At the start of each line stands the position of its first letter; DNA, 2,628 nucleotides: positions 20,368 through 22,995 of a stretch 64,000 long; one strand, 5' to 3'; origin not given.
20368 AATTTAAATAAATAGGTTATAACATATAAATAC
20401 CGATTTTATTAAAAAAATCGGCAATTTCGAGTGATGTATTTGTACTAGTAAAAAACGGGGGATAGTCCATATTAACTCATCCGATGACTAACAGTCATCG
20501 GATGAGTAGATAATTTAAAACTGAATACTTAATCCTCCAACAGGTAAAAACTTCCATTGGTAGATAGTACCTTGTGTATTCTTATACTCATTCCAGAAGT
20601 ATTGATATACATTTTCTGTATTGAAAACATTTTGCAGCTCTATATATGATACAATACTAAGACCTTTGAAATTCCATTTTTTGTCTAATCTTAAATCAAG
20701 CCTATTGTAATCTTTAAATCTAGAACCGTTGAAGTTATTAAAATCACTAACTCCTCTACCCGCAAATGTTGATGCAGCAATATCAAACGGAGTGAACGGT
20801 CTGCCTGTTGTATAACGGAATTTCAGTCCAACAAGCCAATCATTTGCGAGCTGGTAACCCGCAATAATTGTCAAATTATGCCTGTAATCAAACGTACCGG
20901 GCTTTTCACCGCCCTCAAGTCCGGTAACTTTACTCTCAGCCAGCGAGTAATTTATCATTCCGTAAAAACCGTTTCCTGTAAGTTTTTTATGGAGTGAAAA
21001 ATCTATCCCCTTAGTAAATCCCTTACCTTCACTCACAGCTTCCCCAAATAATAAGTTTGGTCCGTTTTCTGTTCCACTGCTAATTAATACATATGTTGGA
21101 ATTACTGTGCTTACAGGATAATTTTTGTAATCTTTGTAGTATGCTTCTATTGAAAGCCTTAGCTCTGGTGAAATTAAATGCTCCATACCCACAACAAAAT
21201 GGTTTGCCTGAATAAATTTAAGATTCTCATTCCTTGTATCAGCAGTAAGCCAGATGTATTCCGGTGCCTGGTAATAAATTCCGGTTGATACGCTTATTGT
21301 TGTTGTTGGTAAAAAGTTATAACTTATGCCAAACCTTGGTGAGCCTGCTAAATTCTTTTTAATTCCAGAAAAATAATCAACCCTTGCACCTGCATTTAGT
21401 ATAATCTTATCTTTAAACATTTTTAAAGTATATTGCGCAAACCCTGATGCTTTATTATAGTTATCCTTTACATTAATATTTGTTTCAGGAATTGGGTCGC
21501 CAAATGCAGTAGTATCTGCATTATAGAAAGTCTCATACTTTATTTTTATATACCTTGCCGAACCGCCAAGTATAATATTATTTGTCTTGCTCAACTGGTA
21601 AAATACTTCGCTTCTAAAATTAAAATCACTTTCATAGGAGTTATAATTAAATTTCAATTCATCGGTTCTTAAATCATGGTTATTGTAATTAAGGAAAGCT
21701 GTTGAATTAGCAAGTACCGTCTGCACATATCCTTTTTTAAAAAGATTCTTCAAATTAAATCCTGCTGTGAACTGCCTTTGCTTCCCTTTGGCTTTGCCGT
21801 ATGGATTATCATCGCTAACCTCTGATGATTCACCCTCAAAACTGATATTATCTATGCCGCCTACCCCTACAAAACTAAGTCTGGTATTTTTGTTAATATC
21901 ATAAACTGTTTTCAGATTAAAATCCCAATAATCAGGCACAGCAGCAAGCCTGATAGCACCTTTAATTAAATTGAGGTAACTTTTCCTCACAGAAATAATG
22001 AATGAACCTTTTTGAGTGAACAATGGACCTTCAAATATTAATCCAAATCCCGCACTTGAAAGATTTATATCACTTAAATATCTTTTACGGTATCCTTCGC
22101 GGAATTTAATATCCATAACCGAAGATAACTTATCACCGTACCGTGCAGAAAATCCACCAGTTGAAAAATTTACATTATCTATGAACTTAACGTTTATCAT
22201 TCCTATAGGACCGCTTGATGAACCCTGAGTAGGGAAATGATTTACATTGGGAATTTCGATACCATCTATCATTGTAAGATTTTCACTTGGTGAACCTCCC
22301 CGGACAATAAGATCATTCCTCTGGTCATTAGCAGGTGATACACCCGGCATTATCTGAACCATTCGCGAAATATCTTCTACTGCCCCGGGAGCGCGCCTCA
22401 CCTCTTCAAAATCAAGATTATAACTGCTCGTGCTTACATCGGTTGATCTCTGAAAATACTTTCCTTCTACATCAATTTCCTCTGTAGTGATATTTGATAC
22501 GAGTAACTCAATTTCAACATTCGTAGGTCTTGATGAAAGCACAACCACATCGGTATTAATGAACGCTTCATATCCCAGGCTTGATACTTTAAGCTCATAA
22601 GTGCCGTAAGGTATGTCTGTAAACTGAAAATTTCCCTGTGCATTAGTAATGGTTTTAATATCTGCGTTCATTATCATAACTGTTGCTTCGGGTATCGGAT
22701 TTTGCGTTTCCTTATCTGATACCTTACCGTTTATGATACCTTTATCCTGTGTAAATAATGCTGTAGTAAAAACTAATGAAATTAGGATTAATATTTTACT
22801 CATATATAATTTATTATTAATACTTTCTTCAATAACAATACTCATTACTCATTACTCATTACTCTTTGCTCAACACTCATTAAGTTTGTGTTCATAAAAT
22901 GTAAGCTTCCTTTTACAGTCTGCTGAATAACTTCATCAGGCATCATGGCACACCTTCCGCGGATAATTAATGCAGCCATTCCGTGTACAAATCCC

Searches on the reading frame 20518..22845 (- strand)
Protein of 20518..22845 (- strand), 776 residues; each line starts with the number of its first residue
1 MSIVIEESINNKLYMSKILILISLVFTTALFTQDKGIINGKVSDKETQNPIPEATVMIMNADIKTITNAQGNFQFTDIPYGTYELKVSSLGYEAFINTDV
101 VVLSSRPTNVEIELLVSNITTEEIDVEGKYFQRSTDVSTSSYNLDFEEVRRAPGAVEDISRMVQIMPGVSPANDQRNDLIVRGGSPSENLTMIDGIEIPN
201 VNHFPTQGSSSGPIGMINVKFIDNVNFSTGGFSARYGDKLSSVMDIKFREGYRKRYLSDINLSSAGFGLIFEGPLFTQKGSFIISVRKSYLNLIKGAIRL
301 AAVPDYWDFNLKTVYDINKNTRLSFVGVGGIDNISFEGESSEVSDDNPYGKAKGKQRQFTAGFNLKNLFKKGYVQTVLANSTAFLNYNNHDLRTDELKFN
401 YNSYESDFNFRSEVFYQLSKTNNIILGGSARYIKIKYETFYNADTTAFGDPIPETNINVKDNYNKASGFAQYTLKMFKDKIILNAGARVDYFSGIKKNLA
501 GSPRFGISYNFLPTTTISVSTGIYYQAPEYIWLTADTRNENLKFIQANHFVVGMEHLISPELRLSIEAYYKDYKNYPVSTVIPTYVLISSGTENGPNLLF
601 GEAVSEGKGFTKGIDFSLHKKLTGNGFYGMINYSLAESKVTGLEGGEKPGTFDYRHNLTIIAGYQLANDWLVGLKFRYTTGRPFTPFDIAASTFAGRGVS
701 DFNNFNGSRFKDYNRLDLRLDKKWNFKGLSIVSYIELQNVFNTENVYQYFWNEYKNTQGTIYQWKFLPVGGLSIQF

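Call 25: find_encoding_contigs(protein=window:20518-22845:-, flank=10000, max_places=8)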
Protein window:20518-22845:- (776 aa): 2 contigs read that carry it; 1 place shown.
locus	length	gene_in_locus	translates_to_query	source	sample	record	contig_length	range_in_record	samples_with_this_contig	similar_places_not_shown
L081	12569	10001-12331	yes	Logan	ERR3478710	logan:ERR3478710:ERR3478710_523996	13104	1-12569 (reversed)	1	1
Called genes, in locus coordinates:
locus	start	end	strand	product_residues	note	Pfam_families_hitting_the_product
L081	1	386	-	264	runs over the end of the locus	PF07719:TPR_2 (faint), PF13525:YfiO, PF13428:TPR_14 (faint), PF13174:TPR_6 (weak)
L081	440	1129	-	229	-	-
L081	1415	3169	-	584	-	PF00664:ABC_membrane, PF00005:ABC_tran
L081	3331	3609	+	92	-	PF00216:Bac_DNA_binding, PF18291:HU-HIG (weak)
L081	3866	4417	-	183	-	-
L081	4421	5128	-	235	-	PF00590:TP_methylase (weak)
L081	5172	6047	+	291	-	PF13539:Peptidase_M15_4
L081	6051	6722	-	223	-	-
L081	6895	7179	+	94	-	-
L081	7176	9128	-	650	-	PF01541:GIY-YIG, PF27096:UvrC_M, PF02151:UVR, PF22920:UvrC_RNaseH, PF08459:UvrC_RNaseH_dom, PF01367:5_3_exonuc (weak), PF14520:HHH_5 (weak)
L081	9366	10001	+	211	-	PF00440:TetR_N, PF13305:TetR_C_33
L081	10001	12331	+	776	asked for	PF09430:EMC7_beta-sandw (faint), PF13620:CarboxypepD_reg, PF13715:CarbopepD_reg_2, PF07715:Plug, PF00593:TonB_dep_Rec_b-barrel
